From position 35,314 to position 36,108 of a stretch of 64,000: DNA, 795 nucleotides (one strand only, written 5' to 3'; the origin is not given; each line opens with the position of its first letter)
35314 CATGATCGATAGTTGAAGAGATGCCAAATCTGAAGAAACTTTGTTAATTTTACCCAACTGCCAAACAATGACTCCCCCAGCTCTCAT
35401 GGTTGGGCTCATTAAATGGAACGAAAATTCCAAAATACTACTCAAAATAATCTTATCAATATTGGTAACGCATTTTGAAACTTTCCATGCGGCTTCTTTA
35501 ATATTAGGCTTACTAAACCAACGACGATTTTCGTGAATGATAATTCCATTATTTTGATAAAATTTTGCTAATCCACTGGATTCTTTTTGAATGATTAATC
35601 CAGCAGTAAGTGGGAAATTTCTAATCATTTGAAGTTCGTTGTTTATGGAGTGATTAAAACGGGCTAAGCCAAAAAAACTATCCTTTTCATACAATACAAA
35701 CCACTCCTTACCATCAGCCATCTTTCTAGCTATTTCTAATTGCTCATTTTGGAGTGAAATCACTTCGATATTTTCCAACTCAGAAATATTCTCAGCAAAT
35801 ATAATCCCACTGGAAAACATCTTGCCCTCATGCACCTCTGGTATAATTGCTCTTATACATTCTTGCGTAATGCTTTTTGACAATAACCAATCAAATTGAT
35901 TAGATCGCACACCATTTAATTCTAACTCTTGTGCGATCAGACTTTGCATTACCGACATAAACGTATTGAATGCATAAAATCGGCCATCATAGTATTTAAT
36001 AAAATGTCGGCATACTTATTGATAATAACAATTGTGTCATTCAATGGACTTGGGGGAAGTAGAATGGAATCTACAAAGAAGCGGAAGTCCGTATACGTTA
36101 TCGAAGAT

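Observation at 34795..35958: Divergent diadenylate-cyclase (DAC) domain protein: RHR changed to RHT, novel N-terminal domain, C-terminal zinc ribbon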

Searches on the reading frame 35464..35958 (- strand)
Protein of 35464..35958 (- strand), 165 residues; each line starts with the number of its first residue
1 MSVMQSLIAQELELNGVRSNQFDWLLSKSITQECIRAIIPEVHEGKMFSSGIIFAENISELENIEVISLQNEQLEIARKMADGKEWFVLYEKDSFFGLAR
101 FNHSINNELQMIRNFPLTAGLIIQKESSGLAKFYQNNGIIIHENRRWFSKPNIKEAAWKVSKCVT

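Call 57: predict_structure(alignment_id=A3)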
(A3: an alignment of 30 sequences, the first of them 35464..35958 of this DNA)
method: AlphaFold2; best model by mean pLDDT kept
length: 165 residues; sequences in the alignment: 30
mean_pLDDT: 89.3   pTM: 0.84
mean pLDDT of the five models: 89.3, 87.8, 87.2, 86.3, 85.3
residues with pLDDT >= 90: 90; 70-90: 72; 50-70: 3; < 50: 0
segments of 3 or more residues with pLDDT < 50: none
pLDDT, mean of each block of 10 residues (from residue 1): 78 82 85 91 89 94 93 96 97 97 90 87 94 91 92 82 70
secondary structure, 60 per line:
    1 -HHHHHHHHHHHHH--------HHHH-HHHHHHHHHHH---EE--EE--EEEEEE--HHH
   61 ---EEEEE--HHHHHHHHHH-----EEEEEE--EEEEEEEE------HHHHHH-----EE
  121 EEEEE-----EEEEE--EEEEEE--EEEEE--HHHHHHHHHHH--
elements in order: H2-14 H23-26 H28-38 E50-55 E64-68 H71-80 E86-91 E94-101 H108-113 E119-125 E131-135 E138-143 E146-150 H153-163

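Call 58: search_protein_representatives(protein=window:35464-35958:-)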
Query: 165 residues. Proteins with E-value up to 0.001 (for the whole library): 62; up to 1e-10: 20; up to 1e-30: 6. The best 62 are listed.
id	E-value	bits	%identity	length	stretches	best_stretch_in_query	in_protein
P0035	3.3e-64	232.0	61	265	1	4-164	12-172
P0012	1.5e-46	174.6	45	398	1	4-164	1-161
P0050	2.4e-39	151.3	43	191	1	4-164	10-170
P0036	1.5e-35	138.9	43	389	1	7-164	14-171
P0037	2.7e-35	138.1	40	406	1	4-164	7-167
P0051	1.3e-34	135.8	38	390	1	7-163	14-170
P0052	2.3e-28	115.6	40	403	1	13-164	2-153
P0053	1.2e-27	113.2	49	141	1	67-164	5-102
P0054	1.2e-25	106.8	34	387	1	6-163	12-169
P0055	8.6e-22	94.2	44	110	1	4-113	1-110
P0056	4.0e-18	82.3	44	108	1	4-101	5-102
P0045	1.0e-17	81.0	35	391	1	7-159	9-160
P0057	3.6e-15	72.7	32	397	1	28-163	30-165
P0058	3.4e-13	66.3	36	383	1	27-164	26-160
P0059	7.2e-12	62.0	25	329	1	7-160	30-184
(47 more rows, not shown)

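Call 62: fold_search(model_id=the predicted structure, library=pdb)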
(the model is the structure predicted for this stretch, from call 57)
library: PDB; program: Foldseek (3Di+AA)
matches with E <= 10: 471; with E <= 0.001: 0
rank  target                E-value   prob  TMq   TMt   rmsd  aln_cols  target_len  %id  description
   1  7dfx_B                5.6e-03  0.96  0.35  0.36  10.3       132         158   15  Structure and function of Diadenylate cyclase DacM in Mycoplasma ovipneumoniae (released 2021-11-17)
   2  7dfx_A                5.9e-03  0.95  0.34  0.36  10.4       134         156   14  Structure and function of Diadenylate cyclase DacM in Mycoplasma ovipneumoniae (released 2021-11-17)
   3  7dg0_A                1.2e-02  0.92  0.35  0.37  10.2       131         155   14  Structure and function of Diadenylate cyclase DacM in Mycoplasma ovipneumoniae (released 2021-11-17)
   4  8ogk_A                1.6e-02  0.69  0.34  0.36  10.2       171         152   11  Crystal structure of CdaA from Bacillus subtilis co-crystallized with DMSO (released 2024-03-27)
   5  7y0d_A                2.2e-02  0.91  0.42  0.23  10.6       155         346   12  Cryo-EM structure of the Mycobacterium smegmatis DNA integrity scanning protein (MsDisA). (released 2023-02-08)
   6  8ogm_B                3.6e-02  0.44  0.31  0.33  10.6       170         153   11  Crystal structure of CdaA from Bacillus subtilis (released 2024-03-27)
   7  8c4n_A                5.2e-02  0.51  0.32  0.34  10.4       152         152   12  CdaA-AMP complex (released 2023-06-07)
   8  6hvn_B                6.6e-02  0.51  0.33  0.34  10.5       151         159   12  CdaA-APO Y187A Mutant (released 2019-06-05)
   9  8c4j_A                7.0e-02  0.51  0.34  0.36  10.1       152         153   13  CdaA-compound 4 complex (released 2023-06-07)
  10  6hvm_A                8.0e-02  0.54  0.31  0.31  11.5       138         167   12  Structural characterization of CdaA-APO (released 2019-06-05)
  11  5b3t_B                9.0e-02  0.21  0.25  0.16  12.6       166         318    7  Crystal structure of apo-form biliverdin reductase from Synechocystis sp. PCC 6803 (released 2017-02-15)
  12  8ofh_A                9.6e-02  0.33  0.30  0.33  11.4       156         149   15  Streptococcus pneumoniae CdaA (released 2023-06-21)
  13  6huw_A                1.1e-01  0.35  0.29  0.32  10.2       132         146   10  Crystal structure of CdaA from Bacillus subtilis (released 2019-10-30)
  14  8ofj_B                1.2e-01  0.30  0.28  0.30  11.5       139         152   12  Mycoplasma pneumoniae CdaM (released 2023-06-21)
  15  8ofo_AAA              1.3e-01  0.21  0.27  0.30  11.8       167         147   12  Structure of Enterococcus faecium CdaA (released 2023-06-21)
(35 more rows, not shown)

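Call 70: search_solved_structures(query=A5, max_evalue=10, show_alignments=3)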
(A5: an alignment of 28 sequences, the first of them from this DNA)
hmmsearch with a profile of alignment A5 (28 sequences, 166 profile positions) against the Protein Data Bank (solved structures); distinct sequences matched with E-value up to 10: 1.
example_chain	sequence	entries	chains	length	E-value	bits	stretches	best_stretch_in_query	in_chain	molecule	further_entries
2ich_A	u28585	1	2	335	1.2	11.9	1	123-151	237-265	Putative AttH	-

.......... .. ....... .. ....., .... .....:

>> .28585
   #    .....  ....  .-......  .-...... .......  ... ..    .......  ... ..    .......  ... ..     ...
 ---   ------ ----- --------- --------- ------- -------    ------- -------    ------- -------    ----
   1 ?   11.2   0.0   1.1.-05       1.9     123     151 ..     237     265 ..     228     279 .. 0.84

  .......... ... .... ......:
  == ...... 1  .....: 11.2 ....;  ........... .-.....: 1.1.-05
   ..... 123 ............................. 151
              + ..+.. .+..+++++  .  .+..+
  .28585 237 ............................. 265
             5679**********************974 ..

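Call 71: search_protein_families(library=pfam, alignment_id=A5, max_evalue=10)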
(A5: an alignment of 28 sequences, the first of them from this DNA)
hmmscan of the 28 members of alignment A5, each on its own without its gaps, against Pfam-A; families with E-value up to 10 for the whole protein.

A. member 1, seq(165 aa): 1 family
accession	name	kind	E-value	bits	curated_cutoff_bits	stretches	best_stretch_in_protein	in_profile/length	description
PF21753.2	DACNK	-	4.3e-18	65.9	27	1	9-151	3-146/146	Probable sensor domain DACNK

B. families by the number of members that match (of 28 scanned): 7 families
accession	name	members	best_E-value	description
PF21753.2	DACNK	28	1.1e-57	Probable sensor domain DACNK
PF13915.11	DUF4210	1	0.017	Domain of unknown function (DUF4210)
PF24754.1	MavL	1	0.017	Macrodomain effector MavL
PF01852.25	START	1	0.079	START domain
PF24066.1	Hisat_C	1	0.088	Histidine N-acetyltransferase, C-terminal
PF06883.17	RNA_pol_Rpa2_4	1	0.24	RNA polymerase I, Rpa2 specific domain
PF01851.28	PC_rep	1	0.25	Proteasome/cyclosome repeat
